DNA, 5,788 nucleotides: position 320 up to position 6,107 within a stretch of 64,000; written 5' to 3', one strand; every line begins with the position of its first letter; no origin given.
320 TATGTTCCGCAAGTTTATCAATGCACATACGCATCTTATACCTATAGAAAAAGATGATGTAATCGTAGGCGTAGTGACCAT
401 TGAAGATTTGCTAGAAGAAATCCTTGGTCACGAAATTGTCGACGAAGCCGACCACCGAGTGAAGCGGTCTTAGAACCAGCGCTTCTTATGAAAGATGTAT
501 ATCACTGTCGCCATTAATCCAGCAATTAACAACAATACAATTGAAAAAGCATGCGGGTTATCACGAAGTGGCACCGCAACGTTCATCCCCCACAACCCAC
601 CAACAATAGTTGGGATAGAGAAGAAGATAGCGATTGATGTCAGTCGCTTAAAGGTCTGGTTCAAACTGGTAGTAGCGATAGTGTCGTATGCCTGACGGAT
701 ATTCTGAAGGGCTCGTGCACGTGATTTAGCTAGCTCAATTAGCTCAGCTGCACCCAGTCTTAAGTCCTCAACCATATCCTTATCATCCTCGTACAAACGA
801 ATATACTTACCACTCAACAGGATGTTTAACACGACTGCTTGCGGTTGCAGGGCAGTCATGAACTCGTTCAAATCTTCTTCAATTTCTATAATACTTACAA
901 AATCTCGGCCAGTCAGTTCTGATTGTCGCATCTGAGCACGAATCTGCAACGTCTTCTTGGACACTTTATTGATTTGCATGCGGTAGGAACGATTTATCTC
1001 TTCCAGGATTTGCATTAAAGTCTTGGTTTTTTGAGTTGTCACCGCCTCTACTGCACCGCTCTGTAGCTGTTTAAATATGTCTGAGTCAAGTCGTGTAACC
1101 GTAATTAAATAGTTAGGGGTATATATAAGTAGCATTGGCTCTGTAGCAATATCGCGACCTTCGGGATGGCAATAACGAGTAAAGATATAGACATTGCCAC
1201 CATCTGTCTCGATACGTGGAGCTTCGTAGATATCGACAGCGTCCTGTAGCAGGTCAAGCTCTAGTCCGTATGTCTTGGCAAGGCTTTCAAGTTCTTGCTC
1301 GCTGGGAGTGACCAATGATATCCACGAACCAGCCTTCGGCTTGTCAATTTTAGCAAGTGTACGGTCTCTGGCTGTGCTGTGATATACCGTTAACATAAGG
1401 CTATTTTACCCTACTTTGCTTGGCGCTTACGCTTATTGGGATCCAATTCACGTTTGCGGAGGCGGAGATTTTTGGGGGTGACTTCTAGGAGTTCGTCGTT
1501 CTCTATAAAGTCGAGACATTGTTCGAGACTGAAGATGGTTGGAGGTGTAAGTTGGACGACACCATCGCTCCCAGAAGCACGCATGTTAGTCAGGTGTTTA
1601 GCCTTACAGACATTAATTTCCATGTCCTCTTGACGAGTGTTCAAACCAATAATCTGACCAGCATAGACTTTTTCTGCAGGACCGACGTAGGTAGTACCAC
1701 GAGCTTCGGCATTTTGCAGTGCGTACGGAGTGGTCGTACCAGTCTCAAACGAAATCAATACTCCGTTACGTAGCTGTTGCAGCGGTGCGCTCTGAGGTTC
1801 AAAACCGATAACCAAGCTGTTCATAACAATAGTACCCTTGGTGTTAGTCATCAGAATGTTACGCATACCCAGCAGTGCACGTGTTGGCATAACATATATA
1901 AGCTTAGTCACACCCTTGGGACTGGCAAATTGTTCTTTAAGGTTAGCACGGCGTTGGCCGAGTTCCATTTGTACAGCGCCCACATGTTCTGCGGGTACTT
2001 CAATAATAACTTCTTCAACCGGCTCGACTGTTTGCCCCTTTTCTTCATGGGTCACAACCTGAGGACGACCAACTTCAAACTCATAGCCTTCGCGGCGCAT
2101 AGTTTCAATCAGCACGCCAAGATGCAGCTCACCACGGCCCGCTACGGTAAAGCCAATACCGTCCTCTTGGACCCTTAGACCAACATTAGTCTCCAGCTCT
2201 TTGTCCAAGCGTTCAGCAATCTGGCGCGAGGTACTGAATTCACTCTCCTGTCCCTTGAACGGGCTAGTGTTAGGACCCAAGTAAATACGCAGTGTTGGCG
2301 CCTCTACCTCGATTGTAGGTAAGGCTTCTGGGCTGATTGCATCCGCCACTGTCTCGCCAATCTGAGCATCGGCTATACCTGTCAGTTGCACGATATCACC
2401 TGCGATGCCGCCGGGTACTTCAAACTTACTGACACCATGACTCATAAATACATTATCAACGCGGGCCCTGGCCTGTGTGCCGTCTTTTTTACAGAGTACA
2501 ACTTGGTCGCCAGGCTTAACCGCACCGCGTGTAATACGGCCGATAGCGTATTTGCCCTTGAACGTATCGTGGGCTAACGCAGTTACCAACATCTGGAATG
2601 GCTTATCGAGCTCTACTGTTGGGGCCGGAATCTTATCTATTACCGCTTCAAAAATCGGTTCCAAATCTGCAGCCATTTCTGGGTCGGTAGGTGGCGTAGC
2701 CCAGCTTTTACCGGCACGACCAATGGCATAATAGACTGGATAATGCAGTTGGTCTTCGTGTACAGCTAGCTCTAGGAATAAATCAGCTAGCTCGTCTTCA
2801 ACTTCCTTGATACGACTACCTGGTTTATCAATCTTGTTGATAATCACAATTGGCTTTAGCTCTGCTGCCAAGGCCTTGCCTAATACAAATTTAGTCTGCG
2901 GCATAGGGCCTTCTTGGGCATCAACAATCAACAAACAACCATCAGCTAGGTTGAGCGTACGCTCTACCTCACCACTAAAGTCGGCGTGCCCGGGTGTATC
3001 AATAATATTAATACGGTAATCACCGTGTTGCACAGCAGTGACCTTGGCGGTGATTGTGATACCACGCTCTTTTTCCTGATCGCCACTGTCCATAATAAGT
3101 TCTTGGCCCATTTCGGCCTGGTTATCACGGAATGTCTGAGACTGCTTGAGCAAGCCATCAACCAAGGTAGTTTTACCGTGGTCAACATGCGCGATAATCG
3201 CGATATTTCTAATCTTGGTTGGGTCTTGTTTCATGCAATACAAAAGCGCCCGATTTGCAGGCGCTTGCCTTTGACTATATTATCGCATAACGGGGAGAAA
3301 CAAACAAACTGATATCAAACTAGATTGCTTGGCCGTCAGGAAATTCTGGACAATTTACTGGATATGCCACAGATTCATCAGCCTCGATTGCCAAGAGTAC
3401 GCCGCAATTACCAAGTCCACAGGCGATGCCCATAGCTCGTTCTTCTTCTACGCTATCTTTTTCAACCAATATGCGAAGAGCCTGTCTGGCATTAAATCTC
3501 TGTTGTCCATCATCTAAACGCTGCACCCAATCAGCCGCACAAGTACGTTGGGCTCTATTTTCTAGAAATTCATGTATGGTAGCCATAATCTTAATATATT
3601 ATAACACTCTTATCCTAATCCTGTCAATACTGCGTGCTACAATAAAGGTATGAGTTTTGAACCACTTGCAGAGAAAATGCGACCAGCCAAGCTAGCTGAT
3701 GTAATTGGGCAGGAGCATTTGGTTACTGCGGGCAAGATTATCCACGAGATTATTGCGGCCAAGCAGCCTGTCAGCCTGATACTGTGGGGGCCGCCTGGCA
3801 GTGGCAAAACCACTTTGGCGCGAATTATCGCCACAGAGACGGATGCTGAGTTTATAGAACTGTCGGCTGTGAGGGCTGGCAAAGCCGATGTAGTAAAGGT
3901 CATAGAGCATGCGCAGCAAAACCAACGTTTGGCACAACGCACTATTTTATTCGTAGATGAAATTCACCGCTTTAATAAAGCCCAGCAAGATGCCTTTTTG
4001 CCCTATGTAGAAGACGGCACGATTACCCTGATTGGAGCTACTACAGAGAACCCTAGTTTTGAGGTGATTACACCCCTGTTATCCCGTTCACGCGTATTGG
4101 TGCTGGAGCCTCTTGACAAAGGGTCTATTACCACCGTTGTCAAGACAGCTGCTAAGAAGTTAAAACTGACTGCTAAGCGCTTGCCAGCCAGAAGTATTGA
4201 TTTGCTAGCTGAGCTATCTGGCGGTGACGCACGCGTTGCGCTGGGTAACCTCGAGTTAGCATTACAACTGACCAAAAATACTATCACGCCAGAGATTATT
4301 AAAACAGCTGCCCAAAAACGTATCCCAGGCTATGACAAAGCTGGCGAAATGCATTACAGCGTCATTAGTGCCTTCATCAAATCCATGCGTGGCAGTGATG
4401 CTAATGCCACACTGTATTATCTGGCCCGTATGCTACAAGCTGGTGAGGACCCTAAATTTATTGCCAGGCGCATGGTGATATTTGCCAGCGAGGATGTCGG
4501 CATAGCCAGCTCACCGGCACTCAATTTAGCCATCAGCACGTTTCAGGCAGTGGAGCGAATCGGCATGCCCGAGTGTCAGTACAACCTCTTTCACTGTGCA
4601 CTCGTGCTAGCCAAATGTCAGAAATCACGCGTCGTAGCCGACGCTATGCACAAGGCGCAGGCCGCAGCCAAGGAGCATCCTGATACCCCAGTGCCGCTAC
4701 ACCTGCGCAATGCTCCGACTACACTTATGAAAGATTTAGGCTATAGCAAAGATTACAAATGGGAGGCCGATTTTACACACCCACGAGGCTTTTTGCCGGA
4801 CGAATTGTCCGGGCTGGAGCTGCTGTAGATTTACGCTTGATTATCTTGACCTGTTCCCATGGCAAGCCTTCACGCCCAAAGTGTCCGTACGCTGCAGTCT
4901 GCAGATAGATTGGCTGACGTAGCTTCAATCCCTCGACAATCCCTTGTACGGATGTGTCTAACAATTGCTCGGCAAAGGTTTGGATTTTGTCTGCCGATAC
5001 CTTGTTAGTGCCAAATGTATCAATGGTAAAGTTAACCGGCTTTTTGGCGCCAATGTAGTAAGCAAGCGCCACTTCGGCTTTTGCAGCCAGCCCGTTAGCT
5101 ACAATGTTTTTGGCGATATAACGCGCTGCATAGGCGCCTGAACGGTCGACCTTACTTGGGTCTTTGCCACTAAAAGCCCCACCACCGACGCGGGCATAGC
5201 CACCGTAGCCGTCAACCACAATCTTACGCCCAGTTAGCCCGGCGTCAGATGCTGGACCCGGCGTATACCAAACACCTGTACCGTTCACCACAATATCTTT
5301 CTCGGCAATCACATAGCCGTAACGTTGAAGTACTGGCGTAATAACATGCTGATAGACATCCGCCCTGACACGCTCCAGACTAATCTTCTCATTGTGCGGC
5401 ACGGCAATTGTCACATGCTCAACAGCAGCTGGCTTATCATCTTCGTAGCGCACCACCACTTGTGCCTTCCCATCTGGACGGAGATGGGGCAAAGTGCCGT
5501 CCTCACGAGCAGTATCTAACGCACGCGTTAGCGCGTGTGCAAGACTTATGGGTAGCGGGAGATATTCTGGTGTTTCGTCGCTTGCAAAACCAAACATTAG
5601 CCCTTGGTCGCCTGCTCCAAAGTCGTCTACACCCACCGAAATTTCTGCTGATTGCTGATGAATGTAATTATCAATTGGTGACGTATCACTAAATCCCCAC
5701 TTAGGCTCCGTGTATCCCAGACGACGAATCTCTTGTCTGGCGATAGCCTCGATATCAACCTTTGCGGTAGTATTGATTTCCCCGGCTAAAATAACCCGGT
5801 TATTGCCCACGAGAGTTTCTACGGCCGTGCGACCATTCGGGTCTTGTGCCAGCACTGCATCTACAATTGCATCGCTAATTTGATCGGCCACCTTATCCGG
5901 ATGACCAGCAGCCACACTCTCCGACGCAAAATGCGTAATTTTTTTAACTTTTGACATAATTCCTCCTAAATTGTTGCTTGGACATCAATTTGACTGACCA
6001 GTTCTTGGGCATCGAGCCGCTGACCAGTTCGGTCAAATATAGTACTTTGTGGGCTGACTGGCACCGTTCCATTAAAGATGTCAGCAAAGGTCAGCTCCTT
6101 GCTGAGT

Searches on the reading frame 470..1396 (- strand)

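Call 50: search_protein_families(library=pfam, proteins=[window:470-1396:-], max_evalue=0.0001)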
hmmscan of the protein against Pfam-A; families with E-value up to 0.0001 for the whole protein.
window:470-1396:- (308 aa): 1 family
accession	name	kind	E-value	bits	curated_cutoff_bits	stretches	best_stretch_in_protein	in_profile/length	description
PF01544.23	CorA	-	1.2e-45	156.5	27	1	23-304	4-292/292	CorA-like Mg2+ transporter protein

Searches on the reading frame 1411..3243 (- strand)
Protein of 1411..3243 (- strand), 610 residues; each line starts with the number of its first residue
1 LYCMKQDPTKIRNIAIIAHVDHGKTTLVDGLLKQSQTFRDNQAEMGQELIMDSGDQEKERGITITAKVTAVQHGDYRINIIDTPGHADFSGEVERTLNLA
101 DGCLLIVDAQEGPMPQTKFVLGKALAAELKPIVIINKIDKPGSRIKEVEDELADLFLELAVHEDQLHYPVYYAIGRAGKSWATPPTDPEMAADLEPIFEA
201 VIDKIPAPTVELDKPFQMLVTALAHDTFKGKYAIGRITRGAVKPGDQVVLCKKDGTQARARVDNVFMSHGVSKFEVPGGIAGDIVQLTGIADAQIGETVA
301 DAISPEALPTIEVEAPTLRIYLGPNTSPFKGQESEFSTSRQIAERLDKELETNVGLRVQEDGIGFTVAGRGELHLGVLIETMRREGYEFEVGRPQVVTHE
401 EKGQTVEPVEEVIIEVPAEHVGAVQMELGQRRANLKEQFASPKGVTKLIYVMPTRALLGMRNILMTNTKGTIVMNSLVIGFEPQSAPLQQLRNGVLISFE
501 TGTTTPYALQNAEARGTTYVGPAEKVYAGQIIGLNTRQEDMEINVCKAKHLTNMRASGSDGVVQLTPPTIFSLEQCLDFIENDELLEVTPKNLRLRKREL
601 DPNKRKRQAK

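Call 80: search_protein_families(library=pfam, proteins=[window:1411-3243:-], max_evalue=0.00001)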
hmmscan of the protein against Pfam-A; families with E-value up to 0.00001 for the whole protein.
window:1411-3243:- (610 aa): 5 families
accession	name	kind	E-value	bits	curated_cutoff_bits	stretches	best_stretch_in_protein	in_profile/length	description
PF00009.33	GTP_EFTU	-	3.2e-55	187.1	26.5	1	10-206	2-187/188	Elongation factor Tu GTP binding domain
PF21018.2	BipA_C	-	6.6e-44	148.6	23.8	1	493-601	1-109/110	TypA/BipA C-terminal domain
PF03144.31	GTP_EFTU_D2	-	7e-14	52.4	30.3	1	230-299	1-72/73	Elongation factor Tu domain 2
PF00679.30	EFG_C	-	9.5e-12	45.2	27.9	1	405-485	2-82/89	Elongation factor G C-terminus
PF22042.2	EF-G_D2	-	1.4e-06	28.8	27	1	215-300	1-82/84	Elongation factor G domain 2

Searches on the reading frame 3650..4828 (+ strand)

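Call 32: search_protein_families(library=pfam, proteins=[window:3650-4828:+], max_evalue=0.01)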
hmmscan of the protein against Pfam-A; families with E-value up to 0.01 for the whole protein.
window:3650-4828:+ (392 aa): 27 families (the best 25 are shown)
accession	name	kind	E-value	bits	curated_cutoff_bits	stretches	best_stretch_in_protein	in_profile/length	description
PF12002.13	MgsA_C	-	8.3e-50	169.4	27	1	248-386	1-142/167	MgsA AAA+ ATPase C terminal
PF16193.11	AAA_assoc_2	-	2.4e-21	76.2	34.3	1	179-247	8-81/81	AAA C-terminal domain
PF00004.35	AAA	-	1.4e-18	68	21.2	1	43-149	1-123/131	ATPase family associated with various cellular activities (AAA)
PF05496.18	RuvB_N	-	1e-16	61.5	27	1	10-128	1-116/159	Holliday junction DNA helicase RuvB P-loop domain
PF01078.27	Mg_chelatase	-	2.2e-08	34.2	20.3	1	15-75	2-61/207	Magnesium chelatase, subunit ChlI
PF00158.32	Sigma54_activat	-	8.3e-07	29.3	20.2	1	93-134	90-131/168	Sigma-54 interaction domain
PF07728.20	AAA_5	-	1.1e-06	29.2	22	1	43-132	2-102/139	AAA domain (dynein-related subfamily)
PF13191.12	AAA_16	-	4.6e-06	27.7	32.6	1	33-65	17-49/167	AAA ATPase domain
PF13671.12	AAA_33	-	9.9e-06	26.4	27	1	44-124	3-78/143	AAA domain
PF13173.12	AAA_14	-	1e-05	26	27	1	43-156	5-124/129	AAA domain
PF13401.12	AAA_22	-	1.9e-05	25.4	27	1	42-83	7-38/130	AAA domain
PF05673.19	DUF815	-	4.3e-05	23.2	23.8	1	31-111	44-121/249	Protein of unknown function (DUF815)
PF20720.3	nSTAND3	-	0.00014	22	27.2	1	42-104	19-73/155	Novel STAND NTPase 3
PF07724.20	AAA_2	-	0.0002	21.9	27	1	41-126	4-105/166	AAA domain (Cdc48 subfamily)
PF07726.17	AAA_3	-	0.0002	21.7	27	1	44-135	3-101/131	ATPase family associated with various cellular activities (AAA)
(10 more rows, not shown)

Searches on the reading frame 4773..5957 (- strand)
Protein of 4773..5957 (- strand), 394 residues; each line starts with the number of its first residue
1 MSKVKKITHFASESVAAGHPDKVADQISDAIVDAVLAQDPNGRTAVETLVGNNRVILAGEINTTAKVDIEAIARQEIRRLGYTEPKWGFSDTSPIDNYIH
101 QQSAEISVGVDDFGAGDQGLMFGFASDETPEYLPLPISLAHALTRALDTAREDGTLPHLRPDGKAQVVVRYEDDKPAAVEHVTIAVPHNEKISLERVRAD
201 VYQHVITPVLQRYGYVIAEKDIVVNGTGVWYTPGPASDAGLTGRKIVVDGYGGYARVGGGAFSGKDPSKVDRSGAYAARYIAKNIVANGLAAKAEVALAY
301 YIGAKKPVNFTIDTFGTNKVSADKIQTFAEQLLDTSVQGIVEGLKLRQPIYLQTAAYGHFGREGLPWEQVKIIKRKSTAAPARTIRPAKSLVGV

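Call 32: search_protein_families(library=pfam, proteins=[window:4773-5957:-], max_evalue=0.01)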
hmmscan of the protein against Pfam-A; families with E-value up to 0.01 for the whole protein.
window:4773-5957:- (394 aa): 3 families
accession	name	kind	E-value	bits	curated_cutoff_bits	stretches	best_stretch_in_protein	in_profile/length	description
PF02773.21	S-AdoMet_synt_C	-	1.9e-58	196.8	25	1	234-369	3-138/138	S-adenosylmethionine synthetase, C-terminal domain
PF02772.21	S-AdoMet_synt_M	-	1.6e-37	128.7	29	1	113-228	2-118/120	S-adenosylmethionine synthetase, central domain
PF00438.25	S-AdoMet_synt_N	-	4.4e-34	117.4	33.1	1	9-104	3-99/99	S-adenosylmethionine synthetase, N-terminal domain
